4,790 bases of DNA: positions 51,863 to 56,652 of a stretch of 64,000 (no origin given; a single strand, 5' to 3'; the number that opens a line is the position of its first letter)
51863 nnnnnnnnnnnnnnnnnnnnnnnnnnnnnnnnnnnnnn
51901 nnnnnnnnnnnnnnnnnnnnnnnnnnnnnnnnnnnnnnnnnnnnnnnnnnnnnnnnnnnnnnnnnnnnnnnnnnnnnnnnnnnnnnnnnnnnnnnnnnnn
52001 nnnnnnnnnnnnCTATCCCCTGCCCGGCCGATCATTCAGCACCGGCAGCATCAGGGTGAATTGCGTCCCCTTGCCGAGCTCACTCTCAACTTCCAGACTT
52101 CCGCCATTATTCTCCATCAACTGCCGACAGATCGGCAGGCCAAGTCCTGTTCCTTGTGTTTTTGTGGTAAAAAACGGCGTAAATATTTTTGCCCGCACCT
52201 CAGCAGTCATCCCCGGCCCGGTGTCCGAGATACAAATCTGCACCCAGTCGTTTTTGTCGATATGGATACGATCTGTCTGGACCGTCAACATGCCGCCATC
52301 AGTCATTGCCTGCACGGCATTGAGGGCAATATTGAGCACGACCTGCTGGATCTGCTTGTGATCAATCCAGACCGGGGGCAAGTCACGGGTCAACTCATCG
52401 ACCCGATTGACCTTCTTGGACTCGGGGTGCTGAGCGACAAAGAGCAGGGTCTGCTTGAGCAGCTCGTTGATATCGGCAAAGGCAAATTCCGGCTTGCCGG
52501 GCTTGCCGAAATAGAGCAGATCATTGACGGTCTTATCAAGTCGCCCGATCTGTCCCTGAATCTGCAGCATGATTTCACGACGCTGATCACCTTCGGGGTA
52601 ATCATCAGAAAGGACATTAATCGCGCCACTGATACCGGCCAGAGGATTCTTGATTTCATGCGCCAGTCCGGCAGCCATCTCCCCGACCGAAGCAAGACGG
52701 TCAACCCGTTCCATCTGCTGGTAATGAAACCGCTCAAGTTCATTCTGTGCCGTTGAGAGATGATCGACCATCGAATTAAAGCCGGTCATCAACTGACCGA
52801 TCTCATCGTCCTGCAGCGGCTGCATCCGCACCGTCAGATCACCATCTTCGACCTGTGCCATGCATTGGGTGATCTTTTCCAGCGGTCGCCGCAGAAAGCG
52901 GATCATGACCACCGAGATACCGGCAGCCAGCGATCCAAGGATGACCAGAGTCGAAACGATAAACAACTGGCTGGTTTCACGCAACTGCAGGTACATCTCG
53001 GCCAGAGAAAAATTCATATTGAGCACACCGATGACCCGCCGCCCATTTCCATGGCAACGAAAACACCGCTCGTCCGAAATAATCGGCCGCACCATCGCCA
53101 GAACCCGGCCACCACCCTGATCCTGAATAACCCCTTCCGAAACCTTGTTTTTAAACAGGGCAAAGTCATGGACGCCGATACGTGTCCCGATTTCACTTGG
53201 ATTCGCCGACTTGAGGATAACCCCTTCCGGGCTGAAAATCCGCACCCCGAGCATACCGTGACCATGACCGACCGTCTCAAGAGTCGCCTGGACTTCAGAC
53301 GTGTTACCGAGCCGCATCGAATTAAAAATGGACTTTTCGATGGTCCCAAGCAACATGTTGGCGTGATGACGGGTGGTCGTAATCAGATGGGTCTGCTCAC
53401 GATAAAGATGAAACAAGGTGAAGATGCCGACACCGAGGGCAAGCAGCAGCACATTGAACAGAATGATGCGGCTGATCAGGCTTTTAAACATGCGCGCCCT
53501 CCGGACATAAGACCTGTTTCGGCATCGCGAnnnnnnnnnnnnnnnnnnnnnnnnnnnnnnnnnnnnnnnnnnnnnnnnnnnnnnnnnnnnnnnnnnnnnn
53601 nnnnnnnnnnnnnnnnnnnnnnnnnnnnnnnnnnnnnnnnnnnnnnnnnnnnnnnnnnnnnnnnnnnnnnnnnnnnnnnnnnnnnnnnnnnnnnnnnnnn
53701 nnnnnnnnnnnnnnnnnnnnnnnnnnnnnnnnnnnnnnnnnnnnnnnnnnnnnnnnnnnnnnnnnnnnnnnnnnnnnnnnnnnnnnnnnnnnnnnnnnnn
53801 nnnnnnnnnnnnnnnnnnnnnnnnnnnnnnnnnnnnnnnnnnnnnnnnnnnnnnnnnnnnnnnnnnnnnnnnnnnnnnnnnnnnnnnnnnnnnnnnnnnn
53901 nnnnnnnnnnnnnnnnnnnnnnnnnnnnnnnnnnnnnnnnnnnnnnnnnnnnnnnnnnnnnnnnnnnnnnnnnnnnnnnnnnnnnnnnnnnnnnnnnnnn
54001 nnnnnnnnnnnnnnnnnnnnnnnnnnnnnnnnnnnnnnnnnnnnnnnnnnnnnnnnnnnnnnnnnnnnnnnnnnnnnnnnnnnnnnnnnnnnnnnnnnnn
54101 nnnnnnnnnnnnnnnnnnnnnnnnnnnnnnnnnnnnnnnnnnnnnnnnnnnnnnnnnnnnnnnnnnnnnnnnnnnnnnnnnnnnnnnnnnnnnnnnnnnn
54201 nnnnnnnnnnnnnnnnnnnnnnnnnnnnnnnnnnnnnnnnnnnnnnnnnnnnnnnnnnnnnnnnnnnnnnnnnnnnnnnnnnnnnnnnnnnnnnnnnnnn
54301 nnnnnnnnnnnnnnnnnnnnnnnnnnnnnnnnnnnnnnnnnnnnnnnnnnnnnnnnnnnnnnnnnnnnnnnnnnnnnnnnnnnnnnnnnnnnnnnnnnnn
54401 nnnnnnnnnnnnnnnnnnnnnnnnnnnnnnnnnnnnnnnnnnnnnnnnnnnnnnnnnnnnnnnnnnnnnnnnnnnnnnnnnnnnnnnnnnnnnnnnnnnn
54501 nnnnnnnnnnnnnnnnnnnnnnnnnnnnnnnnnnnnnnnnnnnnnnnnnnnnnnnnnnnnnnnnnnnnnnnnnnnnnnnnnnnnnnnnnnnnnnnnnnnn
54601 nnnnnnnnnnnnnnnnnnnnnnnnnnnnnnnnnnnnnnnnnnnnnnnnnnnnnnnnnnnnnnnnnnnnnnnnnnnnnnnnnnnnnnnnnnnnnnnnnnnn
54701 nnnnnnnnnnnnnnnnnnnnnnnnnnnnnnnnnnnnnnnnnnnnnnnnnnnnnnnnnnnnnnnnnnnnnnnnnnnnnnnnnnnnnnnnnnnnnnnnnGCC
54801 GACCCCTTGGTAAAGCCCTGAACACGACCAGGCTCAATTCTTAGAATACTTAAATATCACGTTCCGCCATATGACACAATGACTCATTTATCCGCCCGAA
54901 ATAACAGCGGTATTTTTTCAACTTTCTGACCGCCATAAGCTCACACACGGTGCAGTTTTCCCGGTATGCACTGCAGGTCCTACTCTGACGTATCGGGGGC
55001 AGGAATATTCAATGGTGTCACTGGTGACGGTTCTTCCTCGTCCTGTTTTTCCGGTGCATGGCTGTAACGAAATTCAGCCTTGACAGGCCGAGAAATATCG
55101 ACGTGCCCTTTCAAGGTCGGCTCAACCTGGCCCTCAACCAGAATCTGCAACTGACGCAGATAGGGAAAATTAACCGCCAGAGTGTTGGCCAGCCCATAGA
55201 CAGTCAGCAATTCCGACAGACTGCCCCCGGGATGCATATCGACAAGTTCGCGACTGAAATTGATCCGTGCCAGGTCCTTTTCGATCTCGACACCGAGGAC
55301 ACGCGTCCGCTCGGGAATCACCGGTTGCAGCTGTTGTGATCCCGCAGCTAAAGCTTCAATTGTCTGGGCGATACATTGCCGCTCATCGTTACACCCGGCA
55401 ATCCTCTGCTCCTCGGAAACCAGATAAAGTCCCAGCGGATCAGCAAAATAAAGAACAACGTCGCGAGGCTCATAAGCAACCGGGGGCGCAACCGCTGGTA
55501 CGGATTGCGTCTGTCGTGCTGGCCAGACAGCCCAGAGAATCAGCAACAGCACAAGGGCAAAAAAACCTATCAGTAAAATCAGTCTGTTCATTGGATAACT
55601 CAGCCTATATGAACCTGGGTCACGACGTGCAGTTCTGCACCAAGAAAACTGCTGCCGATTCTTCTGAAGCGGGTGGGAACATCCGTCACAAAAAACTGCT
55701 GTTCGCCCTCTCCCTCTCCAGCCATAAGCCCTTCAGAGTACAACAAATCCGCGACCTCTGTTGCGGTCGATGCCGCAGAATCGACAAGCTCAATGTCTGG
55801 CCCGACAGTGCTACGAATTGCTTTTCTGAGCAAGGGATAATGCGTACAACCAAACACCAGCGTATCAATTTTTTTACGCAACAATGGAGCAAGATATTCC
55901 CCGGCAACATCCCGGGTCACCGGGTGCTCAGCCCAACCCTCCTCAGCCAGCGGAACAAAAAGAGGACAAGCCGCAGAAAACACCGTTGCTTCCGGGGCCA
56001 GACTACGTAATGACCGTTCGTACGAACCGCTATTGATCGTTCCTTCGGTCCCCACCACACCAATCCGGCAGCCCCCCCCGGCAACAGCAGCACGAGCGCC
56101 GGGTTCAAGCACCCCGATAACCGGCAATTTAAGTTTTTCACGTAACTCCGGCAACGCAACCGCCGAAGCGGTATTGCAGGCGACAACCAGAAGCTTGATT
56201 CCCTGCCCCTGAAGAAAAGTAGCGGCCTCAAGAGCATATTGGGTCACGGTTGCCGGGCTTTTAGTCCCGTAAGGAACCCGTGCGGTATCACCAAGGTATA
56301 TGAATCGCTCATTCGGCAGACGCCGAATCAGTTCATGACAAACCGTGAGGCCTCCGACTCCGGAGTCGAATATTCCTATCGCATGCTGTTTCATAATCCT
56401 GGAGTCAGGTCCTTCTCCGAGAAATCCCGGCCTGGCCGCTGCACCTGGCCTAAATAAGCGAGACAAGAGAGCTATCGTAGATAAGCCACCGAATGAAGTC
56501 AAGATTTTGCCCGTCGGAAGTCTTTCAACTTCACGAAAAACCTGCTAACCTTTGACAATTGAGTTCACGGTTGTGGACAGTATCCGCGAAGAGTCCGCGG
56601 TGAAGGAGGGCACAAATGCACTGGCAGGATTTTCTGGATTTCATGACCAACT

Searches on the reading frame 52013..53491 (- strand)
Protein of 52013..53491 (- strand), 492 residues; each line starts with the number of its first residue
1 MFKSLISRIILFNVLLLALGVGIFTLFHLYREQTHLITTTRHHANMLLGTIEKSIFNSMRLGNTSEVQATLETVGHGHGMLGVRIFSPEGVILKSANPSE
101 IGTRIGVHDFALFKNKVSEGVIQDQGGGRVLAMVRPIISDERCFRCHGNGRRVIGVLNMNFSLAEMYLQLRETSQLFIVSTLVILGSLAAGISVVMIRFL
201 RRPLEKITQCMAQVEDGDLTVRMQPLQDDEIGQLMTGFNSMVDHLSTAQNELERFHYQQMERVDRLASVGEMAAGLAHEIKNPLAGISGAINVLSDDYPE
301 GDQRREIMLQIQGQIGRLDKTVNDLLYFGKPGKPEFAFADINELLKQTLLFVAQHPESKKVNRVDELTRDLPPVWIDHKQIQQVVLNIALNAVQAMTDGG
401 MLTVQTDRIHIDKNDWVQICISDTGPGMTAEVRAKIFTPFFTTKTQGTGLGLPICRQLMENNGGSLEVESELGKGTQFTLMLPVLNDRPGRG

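Call 8: search_protein_families(library=ncbifam, proteins=[window:52013-53491:-], max_evalue=0.01)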
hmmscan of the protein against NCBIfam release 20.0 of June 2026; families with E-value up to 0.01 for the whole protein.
window:52013-53491:- (492 aa): 91 families (the best 25 are shown)
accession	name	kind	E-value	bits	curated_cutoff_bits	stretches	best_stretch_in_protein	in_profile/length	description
NF008468.0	PRK11360.1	equivalog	2.5e-76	257.4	646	2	258-486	385-610/616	two-component system sensor histidine kinase AtoS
NF007688.0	PRK10364.1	equivalog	5.6e-58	196.8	479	1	257-488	228-455/460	two-component system sensor histidine kinase ZraS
NF033092.0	HK_WalK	equivalog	7.1e-47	160.3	725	2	272-484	375-594/594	cell wall metabolism sensor histidine kinase WalK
NF010411.0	PRK13837.1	equivalog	1.7e-46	158.6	647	1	224-488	405-679/828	two-component system VirA-like sensor kinase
NF053867.1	SprKinKinDBac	equivalog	2.6e-45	154.8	775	1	262-486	279-499/500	sporulation kinase KinD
NF052574.1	HisKinEspCMyxo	equivalog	3.4e-42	144.6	1200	1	262-484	410-637/785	serine histidine kinase EspC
NF038348.1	T2SS_HK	subfamily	1.3e-40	139.4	450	2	306-484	400-573/574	histidine kinase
NF046020.1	HisKinCckABruc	equivalog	8.6e-37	126.4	1000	1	247-484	462-707/868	cell cycle histidine kinase CckA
NF046044.1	PnpS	equivalog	3.4e-35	121.8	400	1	273-483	174-390/390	two-component system histidine kinase PnpS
NF046026.1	HisKinCckACaul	equivalog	2.1e-34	118.7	1000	1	249-486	286-534/678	cell cycle histidine kinase CckA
NF006800.0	PRK09303.1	equivalog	7.9e-33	113.9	342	1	245-486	127-379/383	histidine kinase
NF047466.1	hybrid_RR_LvrB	exception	8.2e-33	114.1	500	1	239-484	121-376/377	hybrid histidine kinase/response regulator LvrB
NF011874.0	PRK15347.1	equivalog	1.2e-32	112.9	852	1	178-485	299-615/921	two component system sensor kinase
NF041210.1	his_kin_PieS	equivalog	2.7e-32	112.4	850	1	177-487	168-473/474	two component system sensor histidine kinase PieS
TIGR02956.1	TMAO_torS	equivalog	3.1e-32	111.6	676.5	1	274-485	469-683/967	TMAO reductase system sensor histidine kinase/response regulator TorS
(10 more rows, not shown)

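Call 9: search_protein_families(library=pfam, proteins=[window:52013-53491:-], max_evalue=0.01)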
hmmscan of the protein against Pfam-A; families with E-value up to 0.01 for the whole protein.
window:52013-53491:- (492 aa): 5 families
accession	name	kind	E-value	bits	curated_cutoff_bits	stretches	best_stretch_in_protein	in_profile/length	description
PF02518.31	HATPase_c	-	3.7e-27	95.4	26.4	1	377-484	2-109/111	Histidine kinase-, DNA gyrase B-, and HSP90-like ATPase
PF00512.31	HisKA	-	4.6e-14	52.6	26.9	1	270-331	3-63/66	His Kinase A (phospho-acceptor) domain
PF00672.30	HAMP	-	4.1e-13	49.9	25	1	196-246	2-52/53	HAMP domain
PF21563.3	Mcp40H-20_sensor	-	1.2e-06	29.2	27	1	51-163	3-111/112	Methyl-accepting chemotaxis sensory transducer, class 40H, sensor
PF13581.12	HATPase_c_2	-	0.0069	16.8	27.4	0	405-461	59-111/127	Histidine kinase-like ATPase domain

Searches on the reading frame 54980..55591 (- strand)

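Call 20: search_protein_families(library=pfam, proteins=[window:54980-55591:-], max_evalue=0.001)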
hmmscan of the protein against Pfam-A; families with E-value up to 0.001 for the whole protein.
window:54980-55591:- (203 aa): 1 family
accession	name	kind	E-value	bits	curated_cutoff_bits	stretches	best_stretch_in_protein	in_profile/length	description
PF10646.14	Germane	-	2.5e-16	60.8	23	1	47-155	2-114/117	Sporulation and spore germination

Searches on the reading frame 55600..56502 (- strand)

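Call 20: search_protein_families(library=pfam, proteins=[window:55600-56502:-], max_evalue=0.001)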
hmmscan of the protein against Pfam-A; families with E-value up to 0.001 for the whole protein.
window:55600-56502:- (300 aa): 1 family
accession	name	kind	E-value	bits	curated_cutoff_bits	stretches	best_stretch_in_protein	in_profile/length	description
PF01177.27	Asp_Glu_race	-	2.3e-25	90.1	31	1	60-248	21-209/211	Asp/Glu/Hydantoin racemase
